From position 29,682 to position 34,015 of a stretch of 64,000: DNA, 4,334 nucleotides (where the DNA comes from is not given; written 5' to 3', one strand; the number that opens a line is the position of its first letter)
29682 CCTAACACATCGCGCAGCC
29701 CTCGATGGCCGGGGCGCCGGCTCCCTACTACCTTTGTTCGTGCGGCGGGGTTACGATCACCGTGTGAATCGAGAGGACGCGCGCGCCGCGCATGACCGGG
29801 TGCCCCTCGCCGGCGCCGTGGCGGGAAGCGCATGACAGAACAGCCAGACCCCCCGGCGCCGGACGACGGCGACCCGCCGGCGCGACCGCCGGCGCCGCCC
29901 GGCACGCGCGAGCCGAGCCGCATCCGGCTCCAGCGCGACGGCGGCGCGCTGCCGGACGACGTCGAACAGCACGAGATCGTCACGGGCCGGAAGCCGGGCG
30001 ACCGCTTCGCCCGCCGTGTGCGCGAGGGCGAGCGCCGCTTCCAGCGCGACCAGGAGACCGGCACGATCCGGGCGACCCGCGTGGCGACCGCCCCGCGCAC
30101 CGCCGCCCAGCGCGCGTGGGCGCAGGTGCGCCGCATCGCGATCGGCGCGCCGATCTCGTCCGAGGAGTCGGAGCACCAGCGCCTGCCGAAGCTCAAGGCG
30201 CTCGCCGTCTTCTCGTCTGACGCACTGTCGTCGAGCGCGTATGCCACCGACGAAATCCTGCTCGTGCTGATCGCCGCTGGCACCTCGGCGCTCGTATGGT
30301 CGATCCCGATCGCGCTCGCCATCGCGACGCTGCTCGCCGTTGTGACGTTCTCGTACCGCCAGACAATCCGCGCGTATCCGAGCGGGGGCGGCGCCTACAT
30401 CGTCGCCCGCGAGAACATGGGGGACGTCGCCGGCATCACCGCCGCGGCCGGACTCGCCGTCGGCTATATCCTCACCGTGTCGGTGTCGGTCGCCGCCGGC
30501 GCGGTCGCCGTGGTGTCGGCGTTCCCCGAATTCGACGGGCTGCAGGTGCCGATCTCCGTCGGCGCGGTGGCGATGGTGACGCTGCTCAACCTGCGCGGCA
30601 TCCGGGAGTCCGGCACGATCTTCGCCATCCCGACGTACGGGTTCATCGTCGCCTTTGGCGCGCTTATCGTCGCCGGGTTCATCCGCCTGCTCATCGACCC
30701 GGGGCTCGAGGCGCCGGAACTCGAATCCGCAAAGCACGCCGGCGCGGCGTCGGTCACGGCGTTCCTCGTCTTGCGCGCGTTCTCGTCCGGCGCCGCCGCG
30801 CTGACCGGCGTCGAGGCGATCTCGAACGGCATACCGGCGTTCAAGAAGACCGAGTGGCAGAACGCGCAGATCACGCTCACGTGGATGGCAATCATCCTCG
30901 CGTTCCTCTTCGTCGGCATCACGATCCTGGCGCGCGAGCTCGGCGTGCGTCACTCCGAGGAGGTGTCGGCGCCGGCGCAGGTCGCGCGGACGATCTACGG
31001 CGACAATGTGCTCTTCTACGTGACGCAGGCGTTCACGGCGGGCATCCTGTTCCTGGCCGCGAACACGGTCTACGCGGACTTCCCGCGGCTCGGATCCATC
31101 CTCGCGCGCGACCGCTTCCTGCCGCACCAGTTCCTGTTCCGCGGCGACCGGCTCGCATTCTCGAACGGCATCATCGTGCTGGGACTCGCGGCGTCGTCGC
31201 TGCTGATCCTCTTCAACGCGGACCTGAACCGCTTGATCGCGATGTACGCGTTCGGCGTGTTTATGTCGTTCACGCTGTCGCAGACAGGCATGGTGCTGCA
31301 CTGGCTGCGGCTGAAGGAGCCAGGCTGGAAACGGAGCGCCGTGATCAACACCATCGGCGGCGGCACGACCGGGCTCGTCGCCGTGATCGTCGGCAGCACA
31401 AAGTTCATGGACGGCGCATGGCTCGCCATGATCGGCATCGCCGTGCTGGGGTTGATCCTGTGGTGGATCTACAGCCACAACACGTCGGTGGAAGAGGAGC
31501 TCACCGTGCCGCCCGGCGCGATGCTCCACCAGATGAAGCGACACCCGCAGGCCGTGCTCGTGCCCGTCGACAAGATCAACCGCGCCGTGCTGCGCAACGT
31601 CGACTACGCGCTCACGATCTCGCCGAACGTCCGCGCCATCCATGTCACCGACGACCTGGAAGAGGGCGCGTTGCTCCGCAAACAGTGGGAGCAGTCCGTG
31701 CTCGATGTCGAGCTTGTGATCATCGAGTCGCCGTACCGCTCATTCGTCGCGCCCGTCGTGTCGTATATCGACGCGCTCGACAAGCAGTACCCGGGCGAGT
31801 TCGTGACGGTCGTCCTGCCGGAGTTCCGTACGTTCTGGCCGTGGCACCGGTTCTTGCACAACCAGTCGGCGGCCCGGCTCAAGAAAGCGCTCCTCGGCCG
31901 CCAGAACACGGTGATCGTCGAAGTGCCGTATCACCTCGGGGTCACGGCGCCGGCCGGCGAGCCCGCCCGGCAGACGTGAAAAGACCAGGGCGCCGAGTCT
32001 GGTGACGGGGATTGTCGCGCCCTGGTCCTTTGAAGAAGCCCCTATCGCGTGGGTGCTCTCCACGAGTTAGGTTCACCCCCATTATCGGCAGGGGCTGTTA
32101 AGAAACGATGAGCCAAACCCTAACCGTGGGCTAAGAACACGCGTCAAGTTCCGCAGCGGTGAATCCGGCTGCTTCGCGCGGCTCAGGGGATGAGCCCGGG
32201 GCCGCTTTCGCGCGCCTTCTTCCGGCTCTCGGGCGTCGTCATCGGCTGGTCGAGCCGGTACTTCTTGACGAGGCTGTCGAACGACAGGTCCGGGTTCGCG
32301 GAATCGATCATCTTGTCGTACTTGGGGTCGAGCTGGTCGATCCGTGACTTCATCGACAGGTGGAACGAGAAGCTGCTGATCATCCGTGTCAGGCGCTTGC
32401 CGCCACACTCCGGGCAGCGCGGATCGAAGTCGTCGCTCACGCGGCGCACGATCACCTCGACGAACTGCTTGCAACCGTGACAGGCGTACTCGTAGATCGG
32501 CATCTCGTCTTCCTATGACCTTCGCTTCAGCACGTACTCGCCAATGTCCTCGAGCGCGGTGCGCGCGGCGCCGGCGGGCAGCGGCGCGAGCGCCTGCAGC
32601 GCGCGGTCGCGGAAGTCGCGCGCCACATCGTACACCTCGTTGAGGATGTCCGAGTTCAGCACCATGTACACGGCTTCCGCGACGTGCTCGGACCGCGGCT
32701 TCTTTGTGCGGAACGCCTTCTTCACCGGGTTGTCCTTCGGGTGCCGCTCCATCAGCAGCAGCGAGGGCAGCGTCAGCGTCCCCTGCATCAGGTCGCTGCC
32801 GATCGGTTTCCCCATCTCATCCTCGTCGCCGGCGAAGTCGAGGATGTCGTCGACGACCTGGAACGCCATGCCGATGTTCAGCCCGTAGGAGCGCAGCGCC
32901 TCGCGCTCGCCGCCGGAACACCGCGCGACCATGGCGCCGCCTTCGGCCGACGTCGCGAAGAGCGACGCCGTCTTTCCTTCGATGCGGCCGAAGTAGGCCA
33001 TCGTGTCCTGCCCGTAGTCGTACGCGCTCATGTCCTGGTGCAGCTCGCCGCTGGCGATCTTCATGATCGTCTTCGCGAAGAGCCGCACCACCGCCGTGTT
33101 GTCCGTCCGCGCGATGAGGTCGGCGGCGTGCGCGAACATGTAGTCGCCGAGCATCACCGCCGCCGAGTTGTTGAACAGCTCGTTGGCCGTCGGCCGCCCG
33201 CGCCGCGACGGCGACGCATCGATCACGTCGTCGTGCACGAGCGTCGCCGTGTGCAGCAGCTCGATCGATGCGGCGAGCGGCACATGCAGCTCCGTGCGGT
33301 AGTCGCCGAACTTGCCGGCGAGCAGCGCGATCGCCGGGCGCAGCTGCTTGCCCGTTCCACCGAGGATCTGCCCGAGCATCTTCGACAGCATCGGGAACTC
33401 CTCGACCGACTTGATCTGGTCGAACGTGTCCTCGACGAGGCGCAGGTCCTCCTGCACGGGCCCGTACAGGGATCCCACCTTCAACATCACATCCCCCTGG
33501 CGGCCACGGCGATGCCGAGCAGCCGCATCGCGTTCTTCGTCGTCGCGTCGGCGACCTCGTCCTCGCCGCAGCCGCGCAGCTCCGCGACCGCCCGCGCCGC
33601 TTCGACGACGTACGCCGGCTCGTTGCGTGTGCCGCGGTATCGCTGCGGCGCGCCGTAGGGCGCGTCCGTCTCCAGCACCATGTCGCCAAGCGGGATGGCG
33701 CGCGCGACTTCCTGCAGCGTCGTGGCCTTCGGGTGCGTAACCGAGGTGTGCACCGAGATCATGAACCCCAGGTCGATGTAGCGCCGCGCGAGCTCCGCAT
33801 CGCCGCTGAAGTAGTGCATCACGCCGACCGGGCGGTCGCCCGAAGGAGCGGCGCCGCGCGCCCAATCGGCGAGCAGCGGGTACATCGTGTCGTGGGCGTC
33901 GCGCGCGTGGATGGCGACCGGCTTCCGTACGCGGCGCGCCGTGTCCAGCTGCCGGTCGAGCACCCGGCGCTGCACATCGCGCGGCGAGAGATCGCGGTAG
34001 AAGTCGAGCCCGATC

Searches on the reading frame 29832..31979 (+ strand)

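Call 76: search_protein_families(library=pfam, proteins=[window:29832-31979:+], max_evalue=0.01)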
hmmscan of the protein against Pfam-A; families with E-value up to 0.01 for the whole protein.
window:29832-31979:+ (715 aa): 1 family
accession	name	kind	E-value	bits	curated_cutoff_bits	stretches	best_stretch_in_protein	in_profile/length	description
PF13520.12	AA_permease_2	-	1.8e-30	106.7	27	1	122-518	5-402/427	Amino acid permease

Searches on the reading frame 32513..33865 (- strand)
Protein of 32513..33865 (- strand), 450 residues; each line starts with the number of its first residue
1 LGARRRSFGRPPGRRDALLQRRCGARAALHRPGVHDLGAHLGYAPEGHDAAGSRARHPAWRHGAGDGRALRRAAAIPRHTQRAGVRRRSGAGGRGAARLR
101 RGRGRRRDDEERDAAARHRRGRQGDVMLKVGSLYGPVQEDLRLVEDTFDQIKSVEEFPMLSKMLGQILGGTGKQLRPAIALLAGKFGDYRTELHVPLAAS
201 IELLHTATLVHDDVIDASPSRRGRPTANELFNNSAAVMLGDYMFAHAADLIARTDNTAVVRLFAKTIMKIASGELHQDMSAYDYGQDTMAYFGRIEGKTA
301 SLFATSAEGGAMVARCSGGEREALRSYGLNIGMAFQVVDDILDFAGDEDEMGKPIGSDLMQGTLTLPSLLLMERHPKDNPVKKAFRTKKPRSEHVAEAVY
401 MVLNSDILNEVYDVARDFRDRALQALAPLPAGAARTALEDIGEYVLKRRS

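Call 76: search_protein_families(library=pfam, proteins=[window:32513-33865:-], max_evalue=0.01)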
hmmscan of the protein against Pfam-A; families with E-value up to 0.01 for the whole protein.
window:32513-33865:- (450 aa): 1 family
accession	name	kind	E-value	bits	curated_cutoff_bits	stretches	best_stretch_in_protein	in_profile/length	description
PF00348.22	polyprenyl_synt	-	1.6e-63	214.7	27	1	159-399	3-248/251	Polyprenyl synthetase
